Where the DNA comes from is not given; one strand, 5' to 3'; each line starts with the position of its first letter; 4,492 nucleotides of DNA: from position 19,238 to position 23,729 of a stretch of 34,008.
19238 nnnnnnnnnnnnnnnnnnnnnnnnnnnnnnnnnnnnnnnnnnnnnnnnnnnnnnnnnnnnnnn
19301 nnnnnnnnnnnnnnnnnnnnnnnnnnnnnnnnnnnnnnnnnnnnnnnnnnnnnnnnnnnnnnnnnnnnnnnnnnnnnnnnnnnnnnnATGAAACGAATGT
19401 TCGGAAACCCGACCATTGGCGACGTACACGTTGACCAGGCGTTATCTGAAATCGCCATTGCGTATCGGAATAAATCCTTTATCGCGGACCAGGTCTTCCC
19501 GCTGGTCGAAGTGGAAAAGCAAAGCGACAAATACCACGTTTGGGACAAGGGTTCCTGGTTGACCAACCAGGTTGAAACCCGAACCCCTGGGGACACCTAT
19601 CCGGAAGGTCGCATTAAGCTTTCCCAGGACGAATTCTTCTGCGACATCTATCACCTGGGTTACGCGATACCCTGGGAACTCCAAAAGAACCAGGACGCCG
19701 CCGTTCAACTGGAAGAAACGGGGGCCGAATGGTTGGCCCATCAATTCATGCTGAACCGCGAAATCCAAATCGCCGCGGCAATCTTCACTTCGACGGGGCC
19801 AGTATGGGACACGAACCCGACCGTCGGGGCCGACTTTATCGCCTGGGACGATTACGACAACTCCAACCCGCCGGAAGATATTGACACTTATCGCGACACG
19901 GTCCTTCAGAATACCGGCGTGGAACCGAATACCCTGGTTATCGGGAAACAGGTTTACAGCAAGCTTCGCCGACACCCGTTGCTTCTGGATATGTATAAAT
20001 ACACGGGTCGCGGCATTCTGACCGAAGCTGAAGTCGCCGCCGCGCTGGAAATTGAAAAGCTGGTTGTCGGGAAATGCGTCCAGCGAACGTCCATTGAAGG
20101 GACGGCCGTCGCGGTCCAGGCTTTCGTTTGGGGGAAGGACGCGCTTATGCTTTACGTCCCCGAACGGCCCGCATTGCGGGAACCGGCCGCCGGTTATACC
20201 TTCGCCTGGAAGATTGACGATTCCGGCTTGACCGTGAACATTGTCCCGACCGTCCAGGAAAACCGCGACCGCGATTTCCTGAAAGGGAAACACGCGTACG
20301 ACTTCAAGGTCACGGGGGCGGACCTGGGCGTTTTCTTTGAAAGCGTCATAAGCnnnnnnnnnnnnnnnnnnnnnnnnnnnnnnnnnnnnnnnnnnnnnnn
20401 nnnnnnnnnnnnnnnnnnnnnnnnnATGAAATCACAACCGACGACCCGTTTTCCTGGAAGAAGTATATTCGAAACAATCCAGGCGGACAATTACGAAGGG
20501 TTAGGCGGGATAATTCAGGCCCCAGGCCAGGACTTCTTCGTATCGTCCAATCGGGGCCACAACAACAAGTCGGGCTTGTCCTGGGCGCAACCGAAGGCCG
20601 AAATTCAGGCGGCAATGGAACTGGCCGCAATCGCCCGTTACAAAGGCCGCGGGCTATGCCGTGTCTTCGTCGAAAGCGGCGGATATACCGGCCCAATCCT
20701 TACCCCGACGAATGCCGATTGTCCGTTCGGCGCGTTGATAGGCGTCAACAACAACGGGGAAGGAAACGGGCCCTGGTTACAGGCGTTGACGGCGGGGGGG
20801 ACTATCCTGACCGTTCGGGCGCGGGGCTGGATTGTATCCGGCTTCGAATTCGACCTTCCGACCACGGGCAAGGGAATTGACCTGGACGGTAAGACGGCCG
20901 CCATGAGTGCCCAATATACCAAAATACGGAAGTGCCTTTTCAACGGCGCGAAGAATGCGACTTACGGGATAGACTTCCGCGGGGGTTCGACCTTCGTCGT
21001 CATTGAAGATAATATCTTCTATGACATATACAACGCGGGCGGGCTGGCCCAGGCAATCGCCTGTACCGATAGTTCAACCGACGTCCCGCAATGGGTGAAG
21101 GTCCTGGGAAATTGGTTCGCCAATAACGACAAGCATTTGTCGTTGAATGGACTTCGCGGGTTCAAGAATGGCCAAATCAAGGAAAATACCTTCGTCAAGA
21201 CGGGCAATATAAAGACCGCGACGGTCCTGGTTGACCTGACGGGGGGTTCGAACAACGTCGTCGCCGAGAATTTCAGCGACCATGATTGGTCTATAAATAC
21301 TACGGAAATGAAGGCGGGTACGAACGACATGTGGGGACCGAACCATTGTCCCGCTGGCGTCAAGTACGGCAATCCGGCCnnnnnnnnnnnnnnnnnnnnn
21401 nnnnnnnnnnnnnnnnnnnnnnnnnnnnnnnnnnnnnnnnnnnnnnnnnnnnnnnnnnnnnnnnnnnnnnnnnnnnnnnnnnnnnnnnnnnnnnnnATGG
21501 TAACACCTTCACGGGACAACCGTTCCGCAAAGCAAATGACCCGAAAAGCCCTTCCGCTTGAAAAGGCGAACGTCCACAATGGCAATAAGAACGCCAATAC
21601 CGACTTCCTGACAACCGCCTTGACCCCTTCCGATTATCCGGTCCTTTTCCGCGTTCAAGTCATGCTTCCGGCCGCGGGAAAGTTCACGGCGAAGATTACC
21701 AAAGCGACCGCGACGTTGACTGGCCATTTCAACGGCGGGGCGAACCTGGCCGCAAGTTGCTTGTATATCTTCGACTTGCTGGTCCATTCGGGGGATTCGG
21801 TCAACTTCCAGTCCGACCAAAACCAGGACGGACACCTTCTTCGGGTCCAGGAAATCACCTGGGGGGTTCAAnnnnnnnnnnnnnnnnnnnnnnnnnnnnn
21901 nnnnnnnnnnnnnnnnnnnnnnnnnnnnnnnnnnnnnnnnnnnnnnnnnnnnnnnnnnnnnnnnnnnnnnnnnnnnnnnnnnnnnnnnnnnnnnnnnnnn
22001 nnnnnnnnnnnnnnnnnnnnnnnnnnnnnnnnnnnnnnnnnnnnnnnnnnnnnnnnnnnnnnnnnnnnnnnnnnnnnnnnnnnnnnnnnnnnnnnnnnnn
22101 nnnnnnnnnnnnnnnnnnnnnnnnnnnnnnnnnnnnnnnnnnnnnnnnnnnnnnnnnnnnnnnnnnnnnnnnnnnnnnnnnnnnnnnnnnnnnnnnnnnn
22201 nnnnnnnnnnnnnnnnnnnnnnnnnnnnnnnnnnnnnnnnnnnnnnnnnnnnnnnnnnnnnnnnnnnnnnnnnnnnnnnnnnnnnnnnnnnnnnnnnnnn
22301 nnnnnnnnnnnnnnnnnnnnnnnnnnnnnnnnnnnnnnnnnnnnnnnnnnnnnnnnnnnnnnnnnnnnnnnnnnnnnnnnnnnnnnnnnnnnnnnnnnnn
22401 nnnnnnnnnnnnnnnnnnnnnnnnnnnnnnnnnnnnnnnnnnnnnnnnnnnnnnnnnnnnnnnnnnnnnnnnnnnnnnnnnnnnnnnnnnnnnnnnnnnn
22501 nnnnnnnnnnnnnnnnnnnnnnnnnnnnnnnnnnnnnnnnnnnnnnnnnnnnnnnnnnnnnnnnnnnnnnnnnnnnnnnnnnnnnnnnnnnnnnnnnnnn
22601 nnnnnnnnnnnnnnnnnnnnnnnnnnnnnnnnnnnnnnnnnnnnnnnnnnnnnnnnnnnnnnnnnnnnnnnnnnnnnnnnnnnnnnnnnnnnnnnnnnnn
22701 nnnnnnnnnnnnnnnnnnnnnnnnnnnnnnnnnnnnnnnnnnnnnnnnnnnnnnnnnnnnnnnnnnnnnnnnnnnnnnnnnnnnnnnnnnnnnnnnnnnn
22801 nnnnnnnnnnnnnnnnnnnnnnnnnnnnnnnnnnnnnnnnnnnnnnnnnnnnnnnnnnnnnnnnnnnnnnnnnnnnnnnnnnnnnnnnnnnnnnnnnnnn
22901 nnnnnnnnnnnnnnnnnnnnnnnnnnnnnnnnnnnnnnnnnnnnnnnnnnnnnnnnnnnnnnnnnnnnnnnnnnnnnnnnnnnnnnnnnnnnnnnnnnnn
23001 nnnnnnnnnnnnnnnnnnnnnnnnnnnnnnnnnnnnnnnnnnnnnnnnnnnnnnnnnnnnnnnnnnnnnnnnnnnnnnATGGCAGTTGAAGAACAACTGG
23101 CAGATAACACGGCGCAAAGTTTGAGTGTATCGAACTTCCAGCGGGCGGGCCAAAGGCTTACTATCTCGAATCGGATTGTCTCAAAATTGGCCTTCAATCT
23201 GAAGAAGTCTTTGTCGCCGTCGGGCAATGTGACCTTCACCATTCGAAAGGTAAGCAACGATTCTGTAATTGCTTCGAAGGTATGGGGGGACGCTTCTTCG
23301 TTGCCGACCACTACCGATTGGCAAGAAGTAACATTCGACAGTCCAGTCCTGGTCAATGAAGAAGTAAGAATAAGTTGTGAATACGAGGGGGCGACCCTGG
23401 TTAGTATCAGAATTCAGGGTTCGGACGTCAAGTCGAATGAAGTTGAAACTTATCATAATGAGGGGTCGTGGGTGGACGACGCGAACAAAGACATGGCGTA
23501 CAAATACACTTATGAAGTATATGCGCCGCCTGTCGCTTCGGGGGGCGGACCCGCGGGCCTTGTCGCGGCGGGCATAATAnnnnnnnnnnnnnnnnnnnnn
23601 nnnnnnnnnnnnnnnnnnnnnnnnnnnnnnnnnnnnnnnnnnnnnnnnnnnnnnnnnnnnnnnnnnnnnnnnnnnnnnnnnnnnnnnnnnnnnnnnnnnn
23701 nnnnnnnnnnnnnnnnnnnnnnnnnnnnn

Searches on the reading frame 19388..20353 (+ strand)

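Call 9: search_protein_families(library=phrogs, proteins=[window:19388-20353:+], max_evalue=0.01)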
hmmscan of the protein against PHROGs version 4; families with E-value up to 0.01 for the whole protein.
window:19388-20353:+ (322 aa): 3 families
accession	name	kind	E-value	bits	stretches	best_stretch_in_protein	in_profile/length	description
phrog_1005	-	head and packaging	2.9e-74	251.2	1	9-321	6-314/315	major head protein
phrog_29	-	head and packaging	6.7e-08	33.1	1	141-218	182-257/439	major head protein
phrog_1650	-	head and packaging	3.2e-05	24.4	1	15-204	29-211/300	major head protein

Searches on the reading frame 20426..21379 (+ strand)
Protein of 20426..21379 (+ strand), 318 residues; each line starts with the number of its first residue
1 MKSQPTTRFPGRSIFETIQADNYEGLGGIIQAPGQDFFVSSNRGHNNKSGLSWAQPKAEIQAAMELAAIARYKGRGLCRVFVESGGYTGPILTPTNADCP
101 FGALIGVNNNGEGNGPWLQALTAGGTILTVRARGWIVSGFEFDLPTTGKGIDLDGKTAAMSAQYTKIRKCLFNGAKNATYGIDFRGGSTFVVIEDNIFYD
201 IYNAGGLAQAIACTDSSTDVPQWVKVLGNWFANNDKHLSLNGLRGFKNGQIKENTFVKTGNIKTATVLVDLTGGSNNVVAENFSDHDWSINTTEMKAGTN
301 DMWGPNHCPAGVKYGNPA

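Call 8: search_protein_families(library=phrogs, proteins=[window:20426-21379:+], max_evalue=0.01)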
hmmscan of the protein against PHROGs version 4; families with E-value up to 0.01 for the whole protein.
window:20426-21379:+ (318 aa): 0 families

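Call 12: search_protein_families(library=pfam, proteins=[window:20426-21379:+], max_evalue=10)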
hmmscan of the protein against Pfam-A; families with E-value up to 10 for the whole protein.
window:20426-21379:+ (318 aa): 3 families
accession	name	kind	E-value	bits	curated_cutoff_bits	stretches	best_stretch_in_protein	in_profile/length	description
PF13229.12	Beta_helix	-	1.6e-05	25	25.9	1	158-236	73-139/158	Right handed beta helix region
PF07549.19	Sec_GG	-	0.00018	21.3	20.3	1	180-192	10-22/28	SecD/SecF GG Motif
PF21464.2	flgE_D3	-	0.046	13.9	27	1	176-248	75-147/179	Flagellar hook protein FlgE, D3 domain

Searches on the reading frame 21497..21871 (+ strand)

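Call 8: search_protein_families(library=phrogs, proteins=[window:21497-21871:+], max_evalue=0.01)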
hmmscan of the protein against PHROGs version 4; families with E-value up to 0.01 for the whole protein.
window:21497-21871:+ (125 aa): 0 families

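Call 51: search_protein_families(library=pfam, proteins=[window:21497-21871:+], max_evalue=0.05)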
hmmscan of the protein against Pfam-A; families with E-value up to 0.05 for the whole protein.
window:21497-21871:+ (125 aa): 1 family
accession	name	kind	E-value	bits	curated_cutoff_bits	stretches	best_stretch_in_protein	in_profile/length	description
PF09351.15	DUF1993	-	0.042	14.3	23.4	1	20-73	19-73/161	Domain of unknown function (DUF1993)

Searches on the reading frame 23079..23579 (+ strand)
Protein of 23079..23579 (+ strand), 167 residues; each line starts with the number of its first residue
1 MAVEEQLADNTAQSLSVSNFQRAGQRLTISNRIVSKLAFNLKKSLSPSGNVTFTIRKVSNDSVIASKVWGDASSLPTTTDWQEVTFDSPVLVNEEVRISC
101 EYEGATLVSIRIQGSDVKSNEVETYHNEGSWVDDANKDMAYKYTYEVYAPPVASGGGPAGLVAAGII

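Call 8: search_protein_families(library=phrogs, proteins=[window:23079-23579:+], max_evalue=0.01)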
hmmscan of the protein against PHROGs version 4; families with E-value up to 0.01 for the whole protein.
window:23079-23579:+ (167 aa): 0 families

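Call 12: search_protein_families(library=pfam, proteins=[window:23079-23579:+], max_evalue=10)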
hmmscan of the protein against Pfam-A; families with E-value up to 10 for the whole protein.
window:23079-23579:+ (167 aa): 1 family
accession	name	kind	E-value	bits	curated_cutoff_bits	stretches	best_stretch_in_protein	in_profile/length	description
PF01575.25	MaoC_dehydratas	-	0.087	12.9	27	1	75-109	74-108/123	MaoC like domain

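Call 75: search_solved_structures(query=window:23079-23579:+, max_evalue=10)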
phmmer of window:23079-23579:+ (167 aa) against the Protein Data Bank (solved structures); distinct sequences matched with E-value up to 10: 5.
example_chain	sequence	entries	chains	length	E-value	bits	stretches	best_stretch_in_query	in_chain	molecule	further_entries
7uoo_W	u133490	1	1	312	0.092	16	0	74-142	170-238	Ribosome assembly factor MRT4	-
8q6t_I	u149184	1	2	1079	0.3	14.3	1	17-66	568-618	Titin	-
4d0q_A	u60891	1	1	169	0.39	13.9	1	18-109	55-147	HYALURONATE LYASE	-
5h1s_b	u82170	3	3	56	0.96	12.7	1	37-62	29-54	50S ribosomal protein L32, chloroplastic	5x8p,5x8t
4v61_B2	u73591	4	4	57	0.99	12.6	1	37-62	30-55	Ribosomal Protein L32 | 50S ribosomal protein L32, chloroplastic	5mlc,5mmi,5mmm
